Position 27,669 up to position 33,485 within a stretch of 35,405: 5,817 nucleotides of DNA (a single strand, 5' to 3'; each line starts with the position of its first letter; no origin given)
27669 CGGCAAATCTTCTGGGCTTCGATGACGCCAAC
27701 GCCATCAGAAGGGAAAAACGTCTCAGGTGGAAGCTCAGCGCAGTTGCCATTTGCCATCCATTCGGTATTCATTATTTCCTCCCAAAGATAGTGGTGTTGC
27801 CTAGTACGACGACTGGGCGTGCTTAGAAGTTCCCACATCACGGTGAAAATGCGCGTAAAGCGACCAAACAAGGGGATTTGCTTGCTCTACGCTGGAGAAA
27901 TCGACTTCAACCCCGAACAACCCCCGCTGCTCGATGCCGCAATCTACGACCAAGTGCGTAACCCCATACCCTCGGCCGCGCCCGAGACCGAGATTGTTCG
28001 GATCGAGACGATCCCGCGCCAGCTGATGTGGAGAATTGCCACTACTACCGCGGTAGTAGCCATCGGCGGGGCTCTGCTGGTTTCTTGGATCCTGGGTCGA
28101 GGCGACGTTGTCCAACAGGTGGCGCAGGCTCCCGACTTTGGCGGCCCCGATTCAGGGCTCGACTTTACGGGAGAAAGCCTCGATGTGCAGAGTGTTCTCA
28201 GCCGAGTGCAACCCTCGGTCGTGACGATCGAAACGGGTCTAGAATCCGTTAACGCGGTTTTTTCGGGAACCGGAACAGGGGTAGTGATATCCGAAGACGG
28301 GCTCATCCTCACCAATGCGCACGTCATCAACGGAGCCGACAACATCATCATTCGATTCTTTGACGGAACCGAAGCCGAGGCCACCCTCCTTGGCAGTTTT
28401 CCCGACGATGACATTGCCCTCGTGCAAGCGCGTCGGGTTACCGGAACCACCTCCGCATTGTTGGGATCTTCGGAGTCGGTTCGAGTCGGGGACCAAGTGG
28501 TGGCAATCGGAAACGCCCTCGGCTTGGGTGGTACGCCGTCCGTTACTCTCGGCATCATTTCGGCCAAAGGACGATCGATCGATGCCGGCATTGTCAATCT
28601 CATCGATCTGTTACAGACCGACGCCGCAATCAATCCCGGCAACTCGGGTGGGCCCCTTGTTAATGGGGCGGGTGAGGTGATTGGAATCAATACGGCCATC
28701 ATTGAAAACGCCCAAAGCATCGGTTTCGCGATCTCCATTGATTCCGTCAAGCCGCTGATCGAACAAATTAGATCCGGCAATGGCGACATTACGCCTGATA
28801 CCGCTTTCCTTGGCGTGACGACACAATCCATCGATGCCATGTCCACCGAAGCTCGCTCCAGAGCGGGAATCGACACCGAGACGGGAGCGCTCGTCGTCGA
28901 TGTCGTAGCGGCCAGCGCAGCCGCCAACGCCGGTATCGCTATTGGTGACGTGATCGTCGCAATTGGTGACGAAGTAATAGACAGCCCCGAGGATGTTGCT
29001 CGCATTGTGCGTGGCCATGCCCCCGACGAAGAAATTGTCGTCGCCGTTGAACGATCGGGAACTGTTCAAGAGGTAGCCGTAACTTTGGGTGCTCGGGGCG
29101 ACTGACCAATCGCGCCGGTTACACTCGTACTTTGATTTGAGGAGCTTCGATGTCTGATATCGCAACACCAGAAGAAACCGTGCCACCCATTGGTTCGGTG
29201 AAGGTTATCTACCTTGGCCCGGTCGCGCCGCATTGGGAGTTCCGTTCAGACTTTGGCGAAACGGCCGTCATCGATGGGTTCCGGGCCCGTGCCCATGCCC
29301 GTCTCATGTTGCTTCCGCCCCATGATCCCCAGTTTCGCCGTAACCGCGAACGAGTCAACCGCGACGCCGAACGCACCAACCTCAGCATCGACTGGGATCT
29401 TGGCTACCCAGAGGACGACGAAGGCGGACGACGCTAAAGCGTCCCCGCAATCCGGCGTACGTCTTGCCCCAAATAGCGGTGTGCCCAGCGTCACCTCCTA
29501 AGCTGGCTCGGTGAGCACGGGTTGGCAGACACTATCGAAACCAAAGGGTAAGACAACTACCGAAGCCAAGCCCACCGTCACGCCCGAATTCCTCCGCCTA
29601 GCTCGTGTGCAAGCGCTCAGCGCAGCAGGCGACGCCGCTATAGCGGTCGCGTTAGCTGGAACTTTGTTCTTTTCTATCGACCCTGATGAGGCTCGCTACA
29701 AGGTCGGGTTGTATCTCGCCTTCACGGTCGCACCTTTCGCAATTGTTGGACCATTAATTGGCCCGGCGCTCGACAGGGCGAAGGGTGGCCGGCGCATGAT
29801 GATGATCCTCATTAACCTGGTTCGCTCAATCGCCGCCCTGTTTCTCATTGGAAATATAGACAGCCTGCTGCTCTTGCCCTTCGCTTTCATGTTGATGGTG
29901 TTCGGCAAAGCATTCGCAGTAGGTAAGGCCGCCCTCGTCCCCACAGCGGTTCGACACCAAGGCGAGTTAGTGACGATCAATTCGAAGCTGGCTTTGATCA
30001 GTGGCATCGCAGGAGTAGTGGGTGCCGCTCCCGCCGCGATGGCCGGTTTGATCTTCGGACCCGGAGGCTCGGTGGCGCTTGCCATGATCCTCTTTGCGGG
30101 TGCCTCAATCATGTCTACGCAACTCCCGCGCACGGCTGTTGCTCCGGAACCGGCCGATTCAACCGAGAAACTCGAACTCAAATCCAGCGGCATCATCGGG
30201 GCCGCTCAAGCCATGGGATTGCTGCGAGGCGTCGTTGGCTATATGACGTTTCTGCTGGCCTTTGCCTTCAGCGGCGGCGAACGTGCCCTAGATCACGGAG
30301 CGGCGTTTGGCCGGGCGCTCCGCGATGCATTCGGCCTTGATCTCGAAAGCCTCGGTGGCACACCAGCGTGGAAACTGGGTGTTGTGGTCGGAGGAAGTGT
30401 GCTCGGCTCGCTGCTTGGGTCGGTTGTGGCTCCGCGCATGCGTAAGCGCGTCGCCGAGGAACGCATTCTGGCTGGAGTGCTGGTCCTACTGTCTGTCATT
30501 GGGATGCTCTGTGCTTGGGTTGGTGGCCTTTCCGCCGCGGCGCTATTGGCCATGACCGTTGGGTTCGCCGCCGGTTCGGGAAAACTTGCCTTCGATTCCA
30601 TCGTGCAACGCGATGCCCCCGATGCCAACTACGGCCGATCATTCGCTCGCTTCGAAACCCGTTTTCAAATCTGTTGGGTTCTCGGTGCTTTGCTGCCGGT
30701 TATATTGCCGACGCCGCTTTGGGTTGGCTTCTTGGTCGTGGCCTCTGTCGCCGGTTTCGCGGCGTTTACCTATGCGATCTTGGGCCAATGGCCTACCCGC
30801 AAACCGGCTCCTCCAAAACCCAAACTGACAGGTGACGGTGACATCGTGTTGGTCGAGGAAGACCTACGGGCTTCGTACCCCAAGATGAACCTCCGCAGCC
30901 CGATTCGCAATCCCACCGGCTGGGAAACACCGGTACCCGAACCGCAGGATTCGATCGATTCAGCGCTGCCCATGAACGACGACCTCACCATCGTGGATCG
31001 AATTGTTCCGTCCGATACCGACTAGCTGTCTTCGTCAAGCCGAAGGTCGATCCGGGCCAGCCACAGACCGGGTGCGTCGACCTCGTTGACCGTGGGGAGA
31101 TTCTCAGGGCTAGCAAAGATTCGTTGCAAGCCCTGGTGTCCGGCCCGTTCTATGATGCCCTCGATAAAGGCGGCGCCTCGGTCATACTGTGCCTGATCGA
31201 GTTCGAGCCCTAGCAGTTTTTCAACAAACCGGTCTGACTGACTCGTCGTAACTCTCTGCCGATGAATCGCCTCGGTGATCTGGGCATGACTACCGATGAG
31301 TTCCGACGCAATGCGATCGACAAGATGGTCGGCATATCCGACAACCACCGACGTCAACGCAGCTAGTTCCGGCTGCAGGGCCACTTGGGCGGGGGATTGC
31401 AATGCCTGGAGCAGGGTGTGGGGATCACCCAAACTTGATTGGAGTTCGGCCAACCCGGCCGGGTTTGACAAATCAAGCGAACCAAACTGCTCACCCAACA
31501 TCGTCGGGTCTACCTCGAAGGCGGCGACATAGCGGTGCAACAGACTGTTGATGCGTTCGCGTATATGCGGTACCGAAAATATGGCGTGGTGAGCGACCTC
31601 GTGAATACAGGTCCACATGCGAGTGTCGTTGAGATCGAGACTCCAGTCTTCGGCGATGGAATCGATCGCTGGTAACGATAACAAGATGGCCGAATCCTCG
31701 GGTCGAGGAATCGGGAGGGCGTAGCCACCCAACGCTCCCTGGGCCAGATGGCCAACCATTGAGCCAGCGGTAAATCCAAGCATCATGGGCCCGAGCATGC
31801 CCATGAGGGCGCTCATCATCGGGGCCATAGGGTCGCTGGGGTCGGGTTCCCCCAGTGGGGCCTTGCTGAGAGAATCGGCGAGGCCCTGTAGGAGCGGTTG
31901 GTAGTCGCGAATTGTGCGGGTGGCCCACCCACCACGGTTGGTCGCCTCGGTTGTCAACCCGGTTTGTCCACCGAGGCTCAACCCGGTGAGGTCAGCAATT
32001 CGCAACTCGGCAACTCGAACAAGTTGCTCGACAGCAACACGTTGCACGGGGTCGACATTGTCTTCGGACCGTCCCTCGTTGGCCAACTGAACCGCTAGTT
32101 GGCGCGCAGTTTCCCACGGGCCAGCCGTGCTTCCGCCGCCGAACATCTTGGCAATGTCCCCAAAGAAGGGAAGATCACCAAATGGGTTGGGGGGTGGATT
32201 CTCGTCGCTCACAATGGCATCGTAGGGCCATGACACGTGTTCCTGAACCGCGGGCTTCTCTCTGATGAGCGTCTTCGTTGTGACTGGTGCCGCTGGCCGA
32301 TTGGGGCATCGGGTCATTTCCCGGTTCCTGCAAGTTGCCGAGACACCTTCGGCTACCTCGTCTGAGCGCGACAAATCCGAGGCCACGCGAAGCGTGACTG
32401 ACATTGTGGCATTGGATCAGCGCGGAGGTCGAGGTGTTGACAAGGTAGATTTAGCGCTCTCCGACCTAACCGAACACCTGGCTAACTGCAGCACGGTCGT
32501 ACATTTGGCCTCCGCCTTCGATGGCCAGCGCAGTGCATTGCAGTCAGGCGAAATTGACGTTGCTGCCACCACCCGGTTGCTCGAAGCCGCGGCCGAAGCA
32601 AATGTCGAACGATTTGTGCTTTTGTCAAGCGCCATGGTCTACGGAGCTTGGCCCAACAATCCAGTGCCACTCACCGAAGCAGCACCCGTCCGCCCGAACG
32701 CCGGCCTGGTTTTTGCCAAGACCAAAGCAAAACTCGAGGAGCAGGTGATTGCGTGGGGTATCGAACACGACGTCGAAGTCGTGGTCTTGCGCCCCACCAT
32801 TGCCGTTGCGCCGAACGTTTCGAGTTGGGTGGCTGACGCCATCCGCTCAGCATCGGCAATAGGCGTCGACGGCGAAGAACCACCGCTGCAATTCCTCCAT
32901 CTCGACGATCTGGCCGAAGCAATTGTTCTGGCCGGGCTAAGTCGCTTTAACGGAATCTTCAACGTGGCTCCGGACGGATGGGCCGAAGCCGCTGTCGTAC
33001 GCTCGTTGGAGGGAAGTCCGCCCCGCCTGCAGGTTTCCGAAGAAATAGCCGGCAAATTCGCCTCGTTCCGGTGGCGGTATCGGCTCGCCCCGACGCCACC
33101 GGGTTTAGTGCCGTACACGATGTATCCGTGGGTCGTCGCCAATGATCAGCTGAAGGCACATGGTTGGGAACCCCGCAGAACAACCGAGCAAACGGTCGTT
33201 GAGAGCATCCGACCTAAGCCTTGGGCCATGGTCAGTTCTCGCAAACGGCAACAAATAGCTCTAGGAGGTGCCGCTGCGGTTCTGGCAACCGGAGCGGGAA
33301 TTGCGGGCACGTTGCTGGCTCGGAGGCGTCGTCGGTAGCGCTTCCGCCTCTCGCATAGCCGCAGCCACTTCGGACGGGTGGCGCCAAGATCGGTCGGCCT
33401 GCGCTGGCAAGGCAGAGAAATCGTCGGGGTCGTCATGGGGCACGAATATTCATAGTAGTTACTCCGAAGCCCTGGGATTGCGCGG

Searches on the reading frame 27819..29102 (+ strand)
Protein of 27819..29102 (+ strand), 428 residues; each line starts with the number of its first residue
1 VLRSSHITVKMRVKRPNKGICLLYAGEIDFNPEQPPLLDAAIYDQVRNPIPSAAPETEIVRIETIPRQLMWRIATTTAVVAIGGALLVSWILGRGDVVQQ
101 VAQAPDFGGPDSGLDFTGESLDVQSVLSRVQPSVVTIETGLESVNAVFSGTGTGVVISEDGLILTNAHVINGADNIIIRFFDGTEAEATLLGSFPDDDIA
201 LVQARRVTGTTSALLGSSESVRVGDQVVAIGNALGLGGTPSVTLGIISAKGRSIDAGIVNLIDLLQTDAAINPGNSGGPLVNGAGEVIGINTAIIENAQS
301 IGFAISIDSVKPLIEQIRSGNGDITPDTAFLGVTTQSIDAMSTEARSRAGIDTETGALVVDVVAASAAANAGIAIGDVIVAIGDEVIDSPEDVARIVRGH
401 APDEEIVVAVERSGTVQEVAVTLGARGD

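Call 11: search_protein_families(library=pfam, proteins=[window:27819-29102:+], max_evalue=0.01)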
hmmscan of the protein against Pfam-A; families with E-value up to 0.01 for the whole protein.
window:27819-29102:+ (428 aa): 6 families
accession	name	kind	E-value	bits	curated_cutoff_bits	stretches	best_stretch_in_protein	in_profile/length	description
PF13365.12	Trypsin_2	-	7e-31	108.3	27.6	1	152-290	1-144/144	Trypsin-like peptidase domain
PF00089.32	Trypsin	-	1.3e-16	61.6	20.6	1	151-314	26-220/220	Trypsin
PF13180.12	PDZ_2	-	5.2e-13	49.5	27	1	331-423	3-80/80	PDZ domain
PF17820.7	PDZ_6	-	4.2e-11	42.8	27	1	359-412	2-54/54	PDZ domain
PF10459.15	Peptidase_S46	-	3.5e-07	29.7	22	1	142-170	37-67/698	Peptidase S46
PF00595.29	PDZ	-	0.0001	23.1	23.2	1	332-389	13-59/81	PDZ domain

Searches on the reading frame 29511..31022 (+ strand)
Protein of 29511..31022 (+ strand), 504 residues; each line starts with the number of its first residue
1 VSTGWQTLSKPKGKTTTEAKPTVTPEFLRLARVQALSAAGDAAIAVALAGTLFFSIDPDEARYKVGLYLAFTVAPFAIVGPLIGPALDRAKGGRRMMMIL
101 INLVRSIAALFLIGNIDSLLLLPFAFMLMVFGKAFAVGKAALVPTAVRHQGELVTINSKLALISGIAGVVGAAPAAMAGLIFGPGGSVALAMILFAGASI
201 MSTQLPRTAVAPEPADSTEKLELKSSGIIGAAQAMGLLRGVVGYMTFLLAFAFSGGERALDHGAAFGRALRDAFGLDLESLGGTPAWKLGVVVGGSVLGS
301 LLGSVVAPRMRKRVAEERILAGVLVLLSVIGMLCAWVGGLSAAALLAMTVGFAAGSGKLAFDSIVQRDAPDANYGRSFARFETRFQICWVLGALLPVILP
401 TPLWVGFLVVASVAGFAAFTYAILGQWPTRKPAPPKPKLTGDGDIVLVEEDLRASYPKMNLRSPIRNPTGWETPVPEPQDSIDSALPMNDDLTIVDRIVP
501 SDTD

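Call 12: search_protein_families(library=pfam, proteins=[window:29511-31022:+], max_evalue=0.01)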
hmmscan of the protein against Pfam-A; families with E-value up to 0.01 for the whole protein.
window:29511-31022:+ (504 aa): 1 family
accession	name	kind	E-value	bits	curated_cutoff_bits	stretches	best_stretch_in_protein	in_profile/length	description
PF07690.21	MFS_1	-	3.9e-14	52.8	33.4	2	34-393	5-347/347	Major Facilitator Superfamily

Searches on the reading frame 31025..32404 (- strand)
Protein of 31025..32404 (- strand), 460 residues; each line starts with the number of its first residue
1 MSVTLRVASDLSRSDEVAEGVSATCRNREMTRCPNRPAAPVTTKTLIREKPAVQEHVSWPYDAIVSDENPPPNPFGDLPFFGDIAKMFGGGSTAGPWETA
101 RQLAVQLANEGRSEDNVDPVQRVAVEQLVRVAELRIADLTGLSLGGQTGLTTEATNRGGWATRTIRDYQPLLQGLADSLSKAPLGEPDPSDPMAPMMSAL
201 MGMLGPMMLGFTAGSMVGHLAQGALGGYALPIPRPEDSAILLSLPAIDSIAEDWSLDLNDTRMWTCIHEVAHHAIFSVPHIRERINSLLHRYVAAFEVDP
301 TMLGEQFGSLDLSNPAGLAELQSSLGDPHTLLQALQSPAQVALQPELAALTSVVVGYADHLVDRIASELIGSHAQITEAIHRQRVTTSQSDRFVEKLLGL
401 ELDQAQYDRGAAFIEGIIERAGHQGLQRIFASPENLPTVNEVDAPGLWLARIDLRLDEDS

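Call 12: search_protein_families(library=pfam, proteins=[window:31025-32404:-], max_evalue=0.01)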
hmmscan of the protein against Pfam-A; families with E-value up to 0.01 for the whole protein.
window:31025-32404:- (460 aa): 1 family
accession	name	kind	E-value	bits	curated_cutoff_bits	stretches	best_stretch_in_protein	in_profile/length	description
PF10103.15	Zincin_2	-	3.7e-67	227.5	25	1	97-448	3-343/344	Zincin-like metallopeptidase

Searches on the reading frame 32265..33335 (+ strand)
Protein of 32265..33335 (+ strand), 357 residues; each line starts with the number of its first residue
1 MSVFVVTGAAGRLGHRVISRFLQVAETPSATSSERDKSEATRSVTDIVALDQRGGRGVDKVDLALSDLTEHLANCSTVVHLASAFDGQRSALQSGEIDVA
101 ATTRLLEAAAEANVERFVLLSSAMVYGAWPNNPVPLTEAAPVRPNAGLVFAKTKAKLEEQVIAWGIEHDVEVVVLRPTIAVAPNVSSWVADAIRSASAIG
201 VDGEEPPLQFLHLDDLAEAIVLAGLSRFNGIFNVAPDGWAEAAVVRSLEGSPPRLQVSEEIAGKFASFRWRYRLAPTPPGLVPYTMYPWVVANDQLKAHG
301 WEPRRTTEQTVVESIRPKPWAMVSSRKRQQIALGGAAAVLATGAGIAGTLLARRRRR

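Call 12: search_protein_families(library=pfam, proteins=[window:32265-33335:+], max_evalue=0.01)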
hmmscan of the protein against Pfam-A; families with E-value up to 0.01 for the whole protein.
window:32265-33335:+ (357 aa): 6 families
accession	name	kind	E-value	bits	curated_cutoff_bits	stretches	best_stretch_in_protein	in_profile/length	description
PF01370.27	Epimerase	-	3.6e-23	82.7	20.9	1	5-234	2-239/240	NAD dependent epimerase/dehydratase family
PF16363.11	GDP_Man_Dehyd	-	5.1e-10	39.7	27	1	6-176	2-179/332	GDP-mannose 4,6 dehydratase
PF01073.25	3Beta_HSD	-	9.2e-10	38.4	22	1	5-163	1-159/280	3-beta hydroxysteroid dehydrogenase/isomerase family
PF13460.12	NAD_binding_10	-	2.7e-08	34.3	27.2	1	8-139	1-115/184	NAD(P)H-binding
PF07993.18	NAD_binding_4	-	7.4e-06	25.7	20.1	1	63-189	77-216/258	Male sterility protein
PF04321.23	RmlD_sub_bind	-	0.0033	17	27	1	5-168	4-139/287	RmlD substrate binding domain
